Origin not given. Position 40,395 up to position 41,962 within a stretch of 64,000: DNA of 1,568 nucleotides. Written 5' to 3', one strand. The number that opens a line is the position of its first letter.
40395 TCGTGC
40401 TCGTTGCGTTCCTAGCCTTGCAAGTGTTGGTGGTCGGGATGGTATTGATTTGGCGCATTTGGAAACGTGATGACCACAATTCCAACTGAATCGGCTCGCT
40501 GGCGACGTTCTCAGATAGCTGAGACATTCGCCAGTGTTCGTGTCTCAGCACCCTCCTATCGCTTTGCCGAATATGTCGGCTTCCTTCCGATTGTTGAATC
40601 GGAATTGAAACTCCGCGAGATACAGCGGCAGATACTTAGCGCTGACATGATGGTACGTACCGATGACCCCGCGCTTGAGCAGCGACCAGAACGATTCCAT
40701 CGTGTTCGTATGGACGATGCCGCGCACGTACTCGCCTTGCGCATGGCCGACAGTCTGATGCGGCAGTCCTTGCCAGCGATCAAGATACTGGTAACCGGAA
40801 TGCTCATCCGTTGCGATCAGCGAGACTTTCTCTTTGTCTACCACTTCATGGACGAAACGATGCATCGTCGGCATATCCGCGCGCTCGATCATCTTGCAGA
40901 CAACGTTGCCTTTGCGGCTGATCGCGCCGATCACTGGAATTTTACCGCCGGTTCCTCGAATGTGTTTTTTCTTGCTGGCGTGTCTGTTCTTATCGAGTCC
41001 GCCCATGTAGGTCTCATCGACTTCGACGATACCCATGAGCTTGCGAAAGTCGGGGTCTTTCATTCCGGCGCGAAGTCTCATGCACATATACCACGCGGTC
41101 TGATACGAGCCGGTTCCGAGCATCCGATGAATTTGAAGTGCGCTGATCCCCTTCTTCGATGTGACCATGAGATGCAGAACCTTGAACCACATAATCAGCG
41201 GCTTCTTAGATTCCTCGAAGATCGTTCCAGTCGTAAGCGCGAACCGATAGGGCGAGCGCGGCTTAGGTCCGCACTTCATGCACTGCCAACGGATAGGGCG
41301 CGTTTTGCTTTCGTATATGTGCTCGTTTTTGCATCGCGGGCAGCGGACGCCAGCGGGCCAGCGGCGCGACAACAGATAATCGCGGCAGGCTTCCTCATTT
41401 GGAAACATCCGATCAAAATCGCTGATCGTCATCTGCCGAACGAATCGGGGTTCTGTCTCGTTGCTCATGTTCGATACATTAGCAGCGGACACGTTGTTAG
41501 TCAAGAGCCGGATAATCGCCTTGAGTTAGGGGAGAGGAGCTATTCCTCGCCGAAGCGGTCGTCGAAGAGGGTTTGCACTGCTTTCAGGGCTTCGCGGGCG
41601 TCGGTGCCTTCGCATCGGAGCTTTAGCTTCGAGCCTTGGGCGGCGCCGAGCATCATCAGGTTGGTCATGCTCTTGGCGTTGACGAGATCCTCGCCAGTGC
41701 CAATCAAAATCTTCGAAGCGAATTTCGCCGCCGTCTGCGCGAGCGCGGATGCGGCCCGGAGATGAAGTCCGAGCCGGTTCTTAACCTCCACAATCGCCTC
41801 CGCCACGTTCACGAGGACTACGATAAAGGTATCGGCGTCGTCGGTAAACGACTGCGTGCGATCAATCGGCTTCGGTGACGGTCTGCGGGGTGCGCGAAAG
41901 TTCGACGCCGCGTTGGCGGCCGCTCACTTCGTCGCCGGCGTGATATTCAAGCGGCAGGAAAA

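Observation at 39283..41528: Second cargo-carrying transposon: IS1595-family, with 21-bp imperfect TIRs and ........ duplication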

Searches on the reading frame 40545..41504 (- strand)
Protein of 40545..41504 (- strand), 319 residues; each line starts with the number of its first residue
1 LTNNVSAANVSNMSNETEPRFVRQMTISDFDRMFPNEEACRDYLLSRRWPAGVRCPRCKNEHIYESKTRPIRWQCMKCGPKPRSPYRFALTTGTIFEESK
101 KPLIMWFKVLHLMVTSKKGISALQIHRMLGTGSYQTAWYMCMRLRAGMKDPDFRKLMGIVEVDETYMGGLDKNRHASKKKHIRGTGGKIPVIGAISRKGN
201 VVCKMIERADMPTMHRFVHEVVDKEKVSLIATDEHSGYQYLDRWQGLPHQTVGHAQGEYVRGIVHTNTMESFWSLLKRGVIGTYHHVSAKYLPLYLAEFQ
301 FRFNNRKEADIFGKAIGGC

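Call 3: search_protein_families(library=pfam, proteins=[window:40545-41504:-], max_evalue=0.1)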
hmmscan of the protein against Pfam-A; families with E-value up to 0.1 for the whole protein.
window:40545-41504:- (319 aa): 2 families
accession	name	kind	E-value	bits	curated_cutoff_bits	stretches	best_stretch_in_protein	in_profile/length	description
PF12762.13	DDE_Tnp_IS1595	-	3.7e-37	128.1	27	1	155-304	1-153/153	ISXO2-like transposase domain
PF12760.12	Zn_ribbon_IS1595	-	7.6e-13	48.7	25.4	1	35-79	1-44/46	Transposase zinc-ribbon domain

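Call 13: search_protein_families(library=ncbifam, proteins=[window:40545-41504:-], max_evalue=1)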
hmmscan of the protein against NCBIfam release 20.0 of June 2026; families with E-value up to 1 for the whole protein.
window:40545-41504:- (319 aa): 3 families
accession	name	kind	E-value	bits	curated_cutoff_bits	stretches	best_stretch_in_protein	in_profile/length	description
NF033547.1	transpos_IS1595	equivalog_domain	9.8e-61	205.3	75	1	99-306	2-215/215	IS1595 family transposase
NF000242.2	macrolide_MphB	exception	0.036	13.3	615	1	228-288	82-138/299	Mph(B) family macrolide 2'-phosphotransferase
NF001629.0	PRK00415.1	equivalog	0.07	12.7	70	1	53-79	15-40/62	30S ribosomal protein S27e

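Call 24: find_related_loci(query=window:40545-41504:-, collection=genome_contigs, flank=4000)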
Query window:40545-41504:- (319 aa) in genome_contigs; peptide patterns used: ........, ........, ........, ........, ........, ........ (x = any residue, [..] = any of these).
45 stretches matched a pattern; 29 encode a relative of the query (tblastn E <= 1e-3); 29 distinct loci.
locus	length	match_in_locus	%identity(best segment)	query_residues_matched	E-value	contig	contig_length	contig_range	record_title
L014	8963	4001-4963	72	1-319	5e-157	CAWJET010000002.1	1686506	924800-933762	MAG: uncultured delta proteobacterium isolate MFD09222.bin.1.22 genome assembly, contig: contig_45910, whole genome shot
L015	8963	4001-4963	71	1-319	1e-155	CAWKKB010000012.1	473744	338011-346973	MAG: uncultured delta proteobacterium isolate MFD00731.bin.2.133 genome assembly, contig: contig_708, whole genome shotg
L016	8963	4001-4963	69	1-319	6e-155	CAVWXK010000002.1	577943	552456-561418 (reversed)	MAG: uncultured proteobacterium isolate MFD03726.bin.2.8 genome assembly, contig: contig_81767, whole genome shotgun seq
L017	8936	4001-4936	70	5-319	2e-154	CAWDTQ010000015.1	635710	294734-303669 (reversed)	MAG: uncultured delta proteobacterium isolate MFD05377.bin.2.158 genome assembly, contig: contig_70185, whole genome sho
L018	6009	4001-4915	70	15-319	7e-152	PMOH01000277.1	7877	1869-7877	MAG: Deltaproteobacteria bacterium isolate palsa_1089 73.20110600_P1M.15_contig_28472, whole genome shotgun sequence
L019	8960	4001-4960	67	10-319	1e-150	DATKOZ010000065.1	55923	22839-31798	MAG TPA_asm: Candidatus Binataceae bacterium isolate SMAG_U14778 k141_3044483, whole genome shotgun sequence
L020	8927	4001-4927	70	10-318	2e-150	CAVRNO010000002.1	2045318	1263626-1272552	MAG: Candidatus Binataceae bacterium isolate MFD03726.bin.1.6 genome assembly, contig: contig_15392, whole genome shotgu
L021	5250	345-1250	70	18-319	4e-148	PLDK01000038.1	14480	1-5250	MAG: Deltaproteobacteria bacterium isolate palsa_1114 73.20111000_P2D.7_contig_6745, whole genome shotgun sequence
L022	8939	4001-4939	71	5-319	9e-160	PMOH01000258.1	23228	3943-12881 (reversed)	MAG: Deltaproteobacteria bacterium isolate palsa_1089 73.20110600_P1M.15_contig_26907, whole genome shotgun sequence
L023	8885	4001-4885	66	1-293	5e-136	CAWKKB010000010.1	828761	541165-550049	MAG: uncultured delta proteobacterium isolate MFD00731.bin.2.133 genome assembly, contig: contig_6977, whole genome shot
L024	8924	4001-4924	72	9-319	6e-153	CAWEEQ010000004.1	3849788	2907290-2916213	MAG: uncultured delta proteobacterium isolate MFD01138.bin.1.15 genome assembly, contig: contig_9436, whole genome shotg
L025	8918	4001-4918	53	13-319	1e-112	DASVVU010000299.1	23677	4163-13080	MAG TPA_asm: Beijerinckiaceae bacterium isolate SMAG_U3351 k141_194716, whole genome shotgun sequence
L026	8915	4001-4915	54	13-319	3e-110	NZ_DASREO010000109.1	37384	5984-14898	MAG: Bradyrhizobium sp. isolate SMAG_U10008 k141_389110, whole genome shotgun sequence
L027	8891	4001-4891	54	19-319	5e-109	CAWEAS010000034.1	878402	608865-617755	MAG: uncultured Alphaproteobacteria bacterium isolate MFD05512.bin.1.8 genome assembly, contig: contig_8052, whole genom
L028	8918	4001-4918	54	11-319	5e-106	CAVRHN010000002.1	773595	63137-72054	MAG: uncultured Alphaproteobacteria bacterium isolate MFD05580.bin.3.156 genome assembly, contig: contig_12096, whole ge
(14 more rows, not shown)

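Call 80: search_dna_similar(query=window:40545-41504:-, collection=plasmids, mode=protein, max_rows=25)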
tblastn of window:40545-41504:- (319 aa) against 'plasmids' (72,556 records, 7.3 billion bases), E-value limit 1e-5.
Records with a match: 487; places in all: 653; records where one place covers at least 80% of the query: 349.
Best place of each record, by identity: <60% 487.
By first word of the organism name: Pseudosulfitobacter 68; Sinorhizobium 34; Ralstonia 29; Acinetobacter 29; Xanthomonas 18; Aeromonas 17; Rhizobium 16; Mesorhizobium 14; Chondrinema 11; Haloarcula 9; and 114 more.
By predicted mobility (MOB-suite, as given by PLSDB): non-mobilizable 243; conjugative 155; mobilizable 89.
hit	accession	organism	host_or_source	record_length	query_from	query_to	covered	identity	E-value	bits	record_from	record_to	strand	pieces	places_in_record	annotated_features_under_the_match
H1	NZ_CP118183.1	Entomospira culicis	Culex pipiens,cell culture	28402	26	307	88%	40.8%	7e-54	196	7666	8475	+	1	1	IS1595 family transposase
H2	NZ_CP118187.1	Entomospira culicis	Culex pipiens,cell culture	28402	26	307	88%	40.8%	7e-54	196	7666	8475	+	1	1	IS1595 family transposase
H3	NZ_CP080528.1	Mesorhizobium sp. AR07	Oxytropis sp.,Cell culture,root nodule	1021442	31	310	88%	40.4%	2e-50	186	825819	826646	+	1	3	record has no annotation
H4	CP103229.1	Bacteroides faecis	Homo sapiens,cell culture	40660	34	310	87%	39.1%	3e-49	183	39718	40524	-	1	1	IS1595 family transposase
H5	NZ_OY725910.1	Bacteroides finegoldii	-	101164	34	306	86%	38.6%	4e-47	177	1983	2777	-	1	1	none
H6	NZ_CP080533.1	Mesorhizobium sp. AR02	Oxytropis sp.,Cell culture,root nodule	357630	31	311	87%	37.6%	4e-36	178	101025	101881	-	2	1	none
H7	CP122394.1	Geminicoccaceae bacterium SCSIO 64248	Montipora informis (coral)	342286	18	307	91%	36.0%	1e-43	166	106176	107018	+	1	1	IS1595 family transposase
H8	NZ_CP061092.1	Roseomonas marmotae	Marmota himalayana,pure culture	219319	34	318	89%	36.6%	5e-41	159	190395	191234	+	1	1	IS1595 family transposase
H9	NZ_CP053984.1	Achromobacter pestifer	-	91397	26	310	89%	35.4%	3e-35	142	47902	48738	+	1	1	none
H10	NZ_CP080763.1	Diaphorobacter sp. MNS-0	mixed culture,waste water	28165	26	310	89%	35.4%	3e-35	142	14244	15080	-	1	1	IS1595-like element ISCsp2 family transposase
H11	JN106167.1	uncultured bacterium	-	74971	26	310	89%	35.4%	3e-35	142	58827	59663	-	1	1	tnpA: ISCsp2 family transposase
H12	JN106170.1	uncultured bacterium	-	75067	26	310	89%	35.4%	3e-35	142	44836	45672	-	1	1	tnpA: ISCsp2 family transposase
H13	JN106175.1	uncultured bacterium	-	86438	26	310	89%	35.4%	3e-35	142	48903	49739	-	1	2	tnpA: ISCsp2 family transposase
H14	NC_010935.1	Comamonas testosteroni CNB-1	-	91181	26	310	89%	35.4%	3e-35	142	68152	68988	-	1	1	IS1595-like element ISCsp2 family transposase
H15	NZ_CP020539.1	Sphingobium herbicidovorans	cell culture,soil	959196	26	310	89%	35.4%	3e-35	142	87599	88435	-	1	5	IS1595-like element ISCsp2 family transposase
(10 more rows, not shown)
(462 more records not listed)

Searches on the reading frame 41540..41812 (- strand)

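Call 3: search_protein_families(library=pfam, proteins=[window:41540-41812:-], max_evalue=0.1)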
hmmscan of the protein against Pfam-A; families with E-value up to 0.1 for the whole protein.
window:41540-41812:- (90 aa): 1 family
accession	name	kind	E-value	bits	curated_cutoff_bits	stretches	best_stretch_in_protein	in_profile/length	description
PF00381.24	PTS-HPr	-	9.2e-26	90.2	23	1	6-84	3-80/81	PTS HPr component phosphorylation site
